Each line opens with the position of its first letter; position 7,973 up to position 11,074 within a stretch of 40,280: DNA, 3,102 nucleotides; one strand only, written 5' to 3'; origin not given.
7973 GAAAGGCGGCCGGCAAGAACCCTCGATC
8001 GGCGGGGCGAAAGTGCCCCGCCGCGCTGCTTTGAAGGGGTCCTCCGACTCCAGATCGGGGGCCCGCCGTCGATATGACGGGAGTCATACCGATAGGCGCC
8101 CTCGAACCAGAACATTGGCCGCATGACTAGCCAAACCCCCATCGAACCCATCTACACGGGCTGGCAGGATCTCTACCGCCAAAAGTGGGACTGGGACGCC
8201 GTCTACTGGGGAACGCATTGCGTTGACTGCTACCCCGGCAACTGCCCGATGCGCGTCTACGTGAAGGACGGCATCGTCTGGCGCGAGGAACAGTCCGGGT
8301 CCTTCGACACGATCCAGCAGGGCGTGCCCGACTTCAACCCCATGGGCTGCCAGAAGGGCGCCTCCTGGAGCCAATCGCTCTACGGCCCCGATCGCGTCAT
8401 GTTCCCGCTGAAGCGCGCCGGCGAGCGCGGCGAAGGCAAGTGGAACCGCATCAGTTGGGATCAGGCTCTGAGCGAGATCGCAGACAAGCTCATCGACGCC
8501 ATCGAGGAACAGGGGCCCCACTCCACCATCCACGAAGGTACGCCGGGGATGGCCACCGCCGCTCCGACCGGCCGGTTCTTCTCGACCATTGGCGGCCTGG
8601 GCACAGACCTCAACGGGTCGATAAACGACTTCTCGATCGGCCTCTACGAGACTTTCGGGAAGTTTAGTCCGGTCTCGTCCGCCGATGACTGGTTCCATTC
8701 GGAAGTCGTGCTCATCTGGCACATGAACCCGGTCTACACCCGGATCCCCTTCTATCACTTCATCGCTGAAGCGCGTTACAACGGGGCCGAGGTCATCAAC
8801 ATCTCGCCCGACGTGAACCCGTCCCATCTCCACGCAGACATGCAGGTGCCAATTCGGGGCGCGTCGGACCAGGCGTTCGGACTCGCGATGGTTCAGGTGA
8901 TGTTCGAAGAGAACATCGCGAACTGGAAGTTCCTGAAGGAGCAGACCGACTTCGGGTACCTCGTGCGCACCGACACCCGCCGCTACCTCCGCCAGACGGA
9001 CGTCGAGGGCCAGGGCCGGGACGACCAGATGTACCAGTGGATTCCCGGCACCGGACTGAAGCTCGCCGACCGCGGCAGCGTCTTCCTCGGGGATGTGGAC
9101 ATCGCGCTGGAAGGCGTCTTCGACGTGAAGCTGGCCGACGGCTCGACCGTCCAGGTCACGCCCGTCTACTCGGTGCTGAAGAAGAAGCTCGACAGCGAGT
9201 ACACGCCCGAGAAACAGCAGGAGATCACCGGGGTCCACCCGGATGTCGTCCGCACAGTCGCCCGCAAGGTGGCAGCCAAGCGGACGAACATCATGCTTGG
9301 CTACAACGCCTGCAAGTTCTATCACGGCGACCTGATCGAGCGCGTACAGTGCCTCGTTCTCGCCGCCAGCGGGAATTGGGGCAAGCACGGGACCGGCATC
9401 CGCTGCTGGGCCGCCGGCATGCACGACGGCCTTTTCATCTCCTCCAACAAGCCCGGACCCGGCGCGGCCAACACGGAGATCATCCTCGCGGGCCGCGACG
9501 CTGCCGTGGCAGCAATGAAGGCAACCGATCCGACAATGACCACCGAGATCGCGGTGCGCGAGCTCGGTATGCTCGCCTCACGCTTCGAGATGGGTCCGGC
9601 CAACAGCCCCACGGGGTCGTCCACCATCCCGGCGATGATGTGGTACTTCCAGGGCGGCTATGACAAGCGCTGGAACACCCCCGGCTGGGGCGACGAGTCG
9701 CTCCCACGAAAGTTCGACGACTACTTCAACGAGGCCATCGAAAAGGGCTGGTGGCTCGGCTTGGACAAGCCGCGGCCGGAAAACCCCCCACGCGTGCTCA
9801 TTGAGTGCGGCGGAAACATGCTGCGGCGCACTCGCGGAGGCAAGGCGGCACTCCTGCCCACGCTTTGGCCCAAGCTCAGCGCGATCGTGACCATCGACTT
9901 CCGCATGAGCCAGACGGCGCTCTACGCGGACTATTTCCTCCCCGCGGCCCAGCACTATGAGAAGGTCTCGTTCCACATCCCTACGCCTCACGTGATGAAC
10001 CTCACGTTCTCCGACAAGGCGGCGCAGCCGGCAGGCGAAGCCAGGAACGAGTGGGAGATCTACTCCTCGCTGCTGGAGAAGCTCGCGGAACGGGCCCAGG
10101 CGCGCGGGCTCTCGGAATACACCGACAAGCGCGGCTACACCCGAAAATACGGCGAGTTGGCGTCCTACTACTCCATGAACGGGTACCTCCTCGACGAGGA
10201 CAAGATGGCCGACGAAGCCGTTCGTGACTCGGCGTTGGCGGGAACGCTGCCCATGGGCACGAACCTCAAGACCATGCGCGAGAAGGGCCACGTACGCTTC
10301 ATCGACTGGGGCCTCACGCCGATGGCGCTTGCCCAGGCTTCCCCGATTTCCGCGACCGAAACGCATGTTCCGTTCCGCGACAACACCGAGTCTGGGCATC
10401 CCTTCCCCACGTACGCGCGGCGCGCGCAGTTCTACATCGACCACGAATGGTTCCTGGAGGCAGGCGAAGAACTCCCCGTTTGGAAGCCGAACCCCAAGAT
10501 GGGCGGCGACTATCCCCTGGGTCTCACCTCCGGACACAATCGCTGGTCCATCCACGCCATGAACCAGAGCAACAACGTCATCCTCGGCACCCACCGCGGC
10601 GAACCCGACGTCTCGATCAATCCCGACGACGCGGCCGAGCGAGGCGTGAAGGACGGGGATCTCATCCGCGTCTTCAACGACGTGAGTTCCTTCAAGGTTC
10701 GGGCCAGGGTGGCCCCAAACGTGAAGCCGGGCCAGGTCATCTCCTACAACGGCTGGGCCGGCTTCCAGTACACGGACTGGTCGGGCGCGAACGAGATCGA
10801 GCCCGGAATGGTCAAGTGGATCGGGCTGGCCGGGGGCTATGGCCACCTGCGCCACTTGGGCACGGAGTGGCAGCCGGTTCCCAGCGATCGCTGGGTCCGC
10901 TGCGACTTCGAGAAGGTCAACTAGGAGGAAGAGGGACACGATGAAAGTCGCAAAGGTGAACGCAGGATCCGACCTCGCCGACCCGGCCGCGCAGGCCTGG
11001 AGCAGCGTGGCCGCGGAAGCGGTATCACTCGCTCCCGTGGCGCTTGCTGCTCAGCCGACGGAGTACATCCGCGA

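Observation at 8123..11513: No Tat signal on any alpha and no Sec signal on either gamma: predicted cytoplasmic EBDH-type enzymes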

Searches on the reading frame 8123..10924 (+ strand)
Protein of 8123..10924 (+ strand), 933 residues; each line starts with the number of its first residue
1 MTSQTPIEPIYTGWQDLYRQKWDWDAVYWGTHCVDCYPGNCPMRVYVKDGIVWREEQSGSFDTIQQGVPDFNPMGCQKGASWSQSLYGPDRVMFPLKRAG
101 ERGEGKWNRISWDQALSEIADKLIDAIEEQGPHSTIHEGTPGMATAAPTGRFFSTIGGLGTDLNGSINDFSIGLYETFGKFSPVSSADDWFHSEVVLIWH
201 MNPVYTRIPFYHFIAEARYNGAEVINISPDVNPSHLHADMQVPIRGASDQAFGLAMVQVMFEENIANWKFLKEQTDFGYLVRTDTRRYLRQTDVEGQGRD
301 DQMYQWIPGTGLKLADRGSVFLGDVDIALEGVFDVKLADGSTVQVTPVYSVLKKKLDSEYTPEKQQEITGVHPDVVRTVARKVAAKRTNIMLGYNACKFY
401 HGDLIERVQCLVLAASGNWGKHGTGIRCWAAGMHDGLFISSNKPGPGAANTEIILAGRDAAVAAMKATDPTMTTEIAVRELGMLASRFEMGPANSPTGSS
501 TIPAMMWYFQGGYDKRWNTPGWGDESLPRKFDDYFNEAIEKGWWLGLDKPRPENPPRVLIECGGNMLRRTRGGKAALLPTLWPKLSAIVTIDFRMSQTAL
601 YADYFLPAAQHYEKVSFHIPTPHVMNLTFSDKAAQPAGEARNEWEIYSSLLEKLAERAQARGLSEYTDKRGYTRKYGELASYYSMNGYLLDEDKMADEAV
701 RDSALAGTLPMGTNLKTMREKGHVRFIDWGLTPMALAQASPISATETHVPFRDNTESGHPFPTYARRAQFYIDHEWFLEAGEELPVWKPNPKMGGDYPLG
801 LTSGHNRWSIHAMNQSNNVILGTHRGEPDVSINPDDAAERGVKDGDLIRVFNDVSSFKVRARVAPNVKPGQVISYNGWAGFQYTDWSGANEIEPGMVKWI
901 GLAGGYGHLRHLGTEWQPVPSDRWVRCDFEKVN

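Call 5: search_protein_families(library=pfam, proteins=[window:8123-10924:+], max_evalue=0.01)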
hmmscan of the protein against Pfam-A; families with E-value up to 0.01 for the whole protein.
window:8123-10924:+ (933 aa): 2 families
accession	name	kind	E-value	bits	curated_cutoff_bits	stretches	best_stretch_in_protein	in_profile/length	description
PF00384.28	Molybdopterin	-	8.4e-32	111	24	1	91-653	1-353/353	Molybdopterin oxidoreductase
PF01568.27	Molydop_binding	-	6.9e-19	68.4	26.8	1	801-891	3-91/110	Molydopterin dinucleotide binding domain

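Call 7: search_solved_structures(query=window:8123-10924:+, show_alignments=2)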
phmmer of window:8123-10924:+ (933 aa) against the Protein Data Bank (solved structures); distinct sequences matched with E-value up to 0.001: 54.
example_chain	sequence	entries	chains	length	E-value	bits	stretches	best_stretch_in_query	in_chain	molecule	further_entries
2ivf_A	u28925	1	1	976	1.6e-215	721.9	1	9-931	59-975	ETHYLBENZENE DEHYDROGENASE ALPHA-SUBUNIT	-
5e7o_A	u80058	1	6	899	1.4e-139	470.6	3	11-319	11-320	DMSO reductase family type II enzyme, molybdopterin subunit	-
4ydd_A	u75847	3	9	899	1.7e-139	470.3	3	11-319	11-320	DMSO reductase family type II enzyme, molybdopterin subunit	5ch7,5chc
1r27_A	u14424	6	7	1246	1.4e-55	192.4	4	13-98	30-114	Respiratory nitrate reductase 1 alpha chain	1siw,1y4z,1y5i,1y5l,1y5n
1q16_A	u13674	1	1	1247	1.4e-55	192.4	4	13-98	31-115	Respiratory nitrate reductase 1 alpha chain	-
3egw_A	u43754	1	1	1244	1.6e-55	192.3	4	13-99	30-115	Respiratory nitrate reductase 1 alpha chain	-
3ir7_A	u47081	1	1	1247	2.8e-55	191.5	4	13-98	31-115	Respiratory nitrate reductase 1 alpha chain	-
3ir6_A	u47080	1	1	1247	2.9e-54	188.1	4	97-263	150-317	Respiratory nitrate reductase 1 alpha chain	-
3ir5_A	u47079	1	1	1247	7.9e-54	186.7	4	97-263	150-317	Respiratory nitrate reductase 1 alpha chain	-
9vap_A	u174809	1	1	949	2.4e-26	95.7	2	36-291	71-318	Formate dehydrogenase molybdopterin-binding subunit FdhA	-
7b04_B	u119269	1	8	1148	1e-25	93.6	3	192-294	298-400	Nitrite oxidoreductase subunit A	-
1eu1_A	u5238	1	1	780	5.7e-23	84.5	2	785-878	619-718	DIMETHYL SULFOXIDE REDUCTASE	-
1aa6_A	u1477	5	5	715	1.2e-19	73.5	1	91-276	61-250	FORMATE DEHYDROGENASE H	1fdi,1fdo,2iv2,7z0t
1dms_A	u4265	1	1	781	1.8e-19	72.9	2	793-878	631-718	DMSO REDUCTASE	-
4dmr_A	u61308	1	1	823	3.1e-19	72.2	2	793-878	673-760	DMSO REDUCTASE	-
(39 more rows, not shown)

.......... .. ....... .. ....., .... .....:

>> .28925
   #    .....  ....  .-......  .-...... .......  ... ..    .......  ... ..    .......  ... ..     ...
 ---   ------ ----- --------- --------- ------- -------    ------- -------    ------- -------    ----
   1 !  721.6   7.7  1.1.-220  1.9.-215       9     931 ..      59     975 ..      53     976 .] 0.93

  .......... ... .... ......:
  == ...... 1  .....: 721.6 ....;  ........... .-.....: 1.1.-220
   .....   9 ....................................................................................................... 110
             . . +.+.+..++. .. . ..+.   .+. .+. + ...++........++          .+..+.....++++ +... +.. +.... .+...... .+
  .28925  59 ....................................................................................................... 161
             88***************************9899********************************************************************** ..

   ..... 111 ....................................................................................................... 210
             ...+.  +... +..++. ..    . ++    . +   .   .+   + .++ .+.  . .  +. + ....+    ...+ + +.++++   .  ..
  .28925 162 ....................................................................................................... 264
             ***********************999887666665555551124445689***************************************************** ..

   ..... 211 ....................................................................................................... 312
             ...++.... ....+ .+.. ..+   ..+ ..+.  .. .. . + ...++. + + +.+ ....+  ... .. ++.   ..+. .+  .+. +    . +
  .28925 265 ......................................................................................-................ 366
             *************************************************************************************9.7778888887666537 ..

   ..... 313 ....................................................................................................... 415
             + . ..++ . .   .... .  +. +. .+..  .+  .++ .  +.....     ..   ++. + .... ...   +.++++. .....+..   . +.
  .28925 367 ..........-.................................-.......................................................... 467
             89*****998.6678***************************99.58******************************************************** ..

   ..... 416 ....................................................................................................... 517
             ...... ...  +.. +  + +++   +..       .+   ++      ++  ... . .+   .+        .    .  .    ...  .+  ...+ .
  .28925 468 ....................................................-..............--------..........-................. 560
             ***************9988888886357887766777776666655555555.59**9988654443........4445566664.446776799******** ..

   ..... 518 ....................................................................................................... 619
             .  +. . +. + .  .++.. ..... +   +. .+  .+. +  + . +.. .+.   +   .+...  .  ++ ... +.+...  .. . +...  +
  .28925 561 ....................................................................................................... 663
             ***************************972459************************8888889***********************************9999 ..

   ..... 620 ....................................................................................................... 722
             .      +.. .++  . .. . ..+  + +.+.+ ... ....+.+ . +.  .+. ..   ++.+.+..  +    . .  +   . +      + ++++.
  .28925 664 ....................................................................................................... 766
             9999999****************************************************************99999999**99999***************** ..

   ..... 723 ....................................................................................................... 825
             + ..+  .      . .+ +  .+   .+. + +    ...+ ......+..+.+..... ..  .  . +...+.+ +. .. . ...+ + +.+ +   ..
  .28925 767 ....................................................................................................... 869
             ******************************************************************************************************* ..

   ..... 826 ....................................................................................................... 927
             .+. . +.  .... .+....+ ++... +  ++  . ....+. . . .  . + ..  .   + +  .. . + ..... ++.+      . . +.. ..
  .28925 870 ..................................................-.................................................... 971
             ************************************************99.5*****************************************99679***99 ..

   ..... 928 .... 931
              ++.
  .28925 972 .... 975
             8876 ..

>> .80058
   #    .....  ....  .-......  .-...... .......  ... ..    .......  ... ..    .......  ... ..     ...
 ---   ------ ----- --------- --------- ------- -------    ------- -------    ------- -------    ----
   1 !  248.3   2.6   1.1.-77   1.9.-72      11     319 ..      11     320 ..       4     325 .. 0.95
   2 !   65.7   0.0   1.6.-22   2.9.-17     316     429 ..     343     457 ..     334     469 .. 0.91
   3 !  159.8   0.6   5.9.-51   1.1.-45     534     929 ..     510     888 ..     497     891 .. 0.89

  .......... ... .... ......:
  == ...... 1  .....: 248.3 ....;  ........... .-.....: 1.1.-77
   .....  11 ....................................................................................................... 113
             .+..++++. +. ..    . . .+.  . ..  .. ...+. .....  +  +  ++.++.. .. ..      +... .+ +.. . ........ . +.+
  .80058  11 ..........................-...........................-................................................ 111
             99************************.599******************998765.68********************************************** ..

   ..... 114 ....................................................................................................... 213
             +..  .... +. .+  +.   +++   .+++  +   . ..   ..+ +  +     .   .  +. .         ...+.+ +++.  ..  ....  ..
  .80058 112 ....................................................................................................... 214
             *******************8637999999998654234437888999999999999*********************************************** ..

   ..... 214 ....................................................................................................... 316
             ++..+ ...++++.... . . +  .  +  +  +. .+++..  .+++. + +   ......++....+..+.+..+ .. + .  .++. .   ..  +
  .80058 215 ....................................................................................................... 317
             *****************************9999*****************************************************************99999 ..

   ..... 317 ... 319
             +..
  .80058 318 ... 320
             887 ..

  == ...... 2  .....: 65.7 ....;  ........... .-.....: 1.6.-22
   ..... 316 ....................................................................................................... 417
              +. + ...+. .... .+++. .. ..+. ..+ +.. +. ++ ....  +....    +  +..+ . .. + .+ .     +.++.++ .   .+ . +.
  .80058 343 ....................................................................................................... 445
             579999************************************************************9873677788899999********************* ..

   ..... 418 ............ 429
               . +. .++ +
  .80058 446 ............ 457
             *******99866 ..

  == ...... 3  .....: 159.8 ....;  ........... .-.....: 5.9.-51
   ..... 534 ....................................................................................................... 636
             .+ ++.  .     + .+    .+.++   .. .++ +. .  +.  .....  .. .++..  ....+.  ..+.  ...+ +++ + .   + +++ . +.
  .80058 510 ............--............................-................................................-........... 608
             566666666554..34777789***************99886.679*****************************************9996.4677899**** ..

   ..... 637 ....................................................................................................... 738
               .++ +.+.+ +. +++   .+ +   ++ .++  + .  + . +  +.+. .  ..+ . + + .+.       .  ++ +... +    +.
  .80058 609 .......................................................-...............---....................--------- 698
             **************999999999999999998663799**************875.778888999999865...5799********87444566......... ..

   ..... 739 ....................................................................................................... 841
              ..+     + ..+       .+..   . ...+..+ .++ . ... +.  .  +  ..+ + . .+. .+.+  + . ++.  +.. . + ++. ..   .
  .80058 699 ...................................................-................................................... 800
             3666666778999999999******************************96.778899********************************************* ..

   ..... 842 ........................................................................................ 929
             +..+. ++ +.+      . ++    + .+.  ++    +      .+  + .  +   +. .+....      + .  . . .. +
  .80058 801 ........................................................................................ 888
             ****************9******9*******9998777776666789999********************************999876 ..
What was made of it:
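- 8123..10924 (+): alphaB: leaderless EBDH-clade catalytic subunit (the gene named in the finding). 2ivf_A E 1.6e-215, with query residue 9 aligned to EbdA residue 59 (call 7).
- Alignment offset of about 50 residues against EbdA (call 7).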

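Call 11: find_homologous_proteins(query=window:8123-10924:+, max_evalue=1e-50)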
Query window:8123-10924:+ (933 aa): 2260 proteins with E <= 1e-50 among 8000 candidates; the best 120 are listed.
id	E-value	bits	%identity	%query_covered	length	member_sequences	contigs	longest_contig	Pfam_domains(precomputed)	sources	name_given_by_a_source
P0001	0.0e+0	2127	95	100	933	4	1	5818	PF00384.28,PF01568.28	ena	-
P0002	0.0e+0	2003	88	100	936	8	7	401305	PF00384.28,PF01568.28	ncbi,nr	ncbi:MAG: molybdopterin-dependent oxidoreductase [Dehalococcoidia bacterium]|nr:molybdopterin-depend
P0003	0.0e+0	1790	79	99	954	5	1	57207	PF00384.28,PF01568.28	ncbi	-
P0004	0.0e+0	1789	78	100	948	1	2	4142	PF00384.28,PF01568.28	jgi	jgi:steroid C-25 hydroxylase alpha subunit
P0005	0.0e+0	1781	77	99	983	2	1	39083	PF00384.28,PF01568.28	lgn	-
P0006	0.0e+0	1778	77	99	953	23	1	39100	PF00384.28,PF01568.28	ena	-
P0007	0.0e+0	1770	77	100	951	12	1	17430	PF00384.28,PF01568.28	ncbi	ncbi:MAG TPA: molybdopterin-dependent oxidoreductase [Tepidiformaceae bacterium]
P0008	0.0e+0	1766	79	99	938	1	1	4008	PF00384.28,PF01568.28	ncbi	-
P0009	0.0e+0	1758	76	100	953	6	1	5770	PF00384.28,PF01568.28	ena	-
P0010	0.0e+0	1757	77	100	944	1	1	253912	PF00384.28,PF01568.28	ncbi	-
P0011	0.0e+0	1747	76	100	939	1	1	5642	PF00384.28,PF01568.28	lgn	-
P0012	0.0e+0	1744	75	99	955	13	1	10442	PF00384.28,PF01568.28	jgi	jgi:DMSO reductase family type II enzyme molybdopterin subunit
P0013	0.0e+0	1742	76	99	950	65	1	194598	PF00384.28,PF01568.28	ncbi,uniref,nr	ncbi:MAG: molybdopterin-dependent oxidoreductase [Dehalococcoidia bacterium]|uniref:molybdopterin-de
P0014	0.0e+0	1731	76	99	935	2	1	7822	PF00384.28,PF01568.28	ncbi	ncbi:MAG: molybdopterin-dependent oxidoreductase [Dehalococcoidia bacterium]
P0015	0.0e+0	1730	74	100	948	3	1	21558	PF00384.28,PF01568.28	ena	-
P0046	0.0e+0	1584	70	100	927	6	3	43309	PF00384.28,PF01568.28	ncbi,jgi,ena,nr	ncbi:MAG: ethylbenzene dehydrogenase [Gammaproteobacteria bacterium]|jgi:DMSO reductase family type 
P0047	0.0e+0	1581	70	99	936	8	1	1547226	PF00384.28,PF01568.28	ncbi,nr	ncbi:MAG: molybdopterin-dependent oxidoreductase [Thermoflexaceae bacterium]|nr:molybdopterin-depend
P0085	0.0e+0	1410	63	98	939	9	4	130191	PF00384.28,PF01568.28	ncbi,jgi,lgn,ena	ncbi:MAG: molybdopterin-dependent oxidoreductase [Acidimicrobiales bacterium]|jgi:DMSO reductase fam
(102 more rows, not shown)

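Call 27: find_encoding_contigs(protein=P0002, flank=10000, max_places=2)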
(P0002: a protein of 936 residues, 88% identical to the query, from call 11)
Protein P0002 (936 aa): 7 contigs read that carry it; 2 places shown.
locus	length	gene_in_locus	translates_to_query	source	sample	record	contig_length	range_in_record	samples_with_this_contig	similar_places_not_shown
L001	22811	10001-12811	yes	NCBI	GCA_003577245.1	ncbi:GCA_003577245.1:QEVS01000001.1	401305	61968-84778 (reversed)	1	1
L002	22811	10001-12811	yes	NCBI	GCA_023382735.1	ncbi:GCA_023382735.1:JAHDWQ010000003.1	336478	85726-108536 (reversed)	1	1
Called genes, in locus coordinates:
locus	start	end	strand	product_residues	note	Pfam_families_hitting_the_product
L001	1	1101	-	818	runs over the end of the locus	PF00501:AMP-binding, PF00550:PP-binding (weak), PF01553:Acyltransferase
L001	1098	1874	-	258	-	PF00753:Lactamase_B, PF23023:Anti-Pycsar_Apyc1, PF12706:Lactamase_B_2 (weak)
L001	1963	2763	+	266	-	PF00106:adh_short, PF08659:KR (weak), PF13561:adh_short_C2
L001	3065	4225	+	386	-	PF02771:Acyl-CoA_dh_N, PF02770:Acyl-CoA_dh_M, PF00441:Acyl-CoA_dh_1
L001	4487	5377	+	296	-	PF00027:cNMP_binding, PF13545:HTH_Crp_2, PF00325:Crp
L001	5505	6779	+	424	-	PF05977:MFS_3, PF07690:MFS_1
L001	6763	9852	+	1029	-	PF00384:Molybdopterin, PF01568:Molydop_binding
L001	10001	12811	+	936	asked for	PF00384:Molybdopterin, PF01568:Molydop_binding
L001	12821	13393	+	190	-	PF09459:EB_dh (faint)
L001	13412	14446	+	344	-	PF00037:Fer4 (faint), PF12838:Fer4_7 (faint), PF13237:Fer4_10 (faint), PF12797:Fer4_2 (faint), PF12837:Fer4_6 (faint), PF13247:Fer4_11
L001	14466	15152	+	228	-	PF02613:Nitrate_red_del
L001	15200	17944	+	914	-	PF00384:Molybdopterin, PF01568:Molydop_binding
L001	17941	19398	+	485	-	-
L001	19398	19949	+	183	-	PF05425:CopD (faint)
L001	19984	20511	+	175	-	PF05425:CopD (weak)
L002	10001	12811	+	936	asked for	PF00384:Molybdopterin, PF01568:Molydop_binding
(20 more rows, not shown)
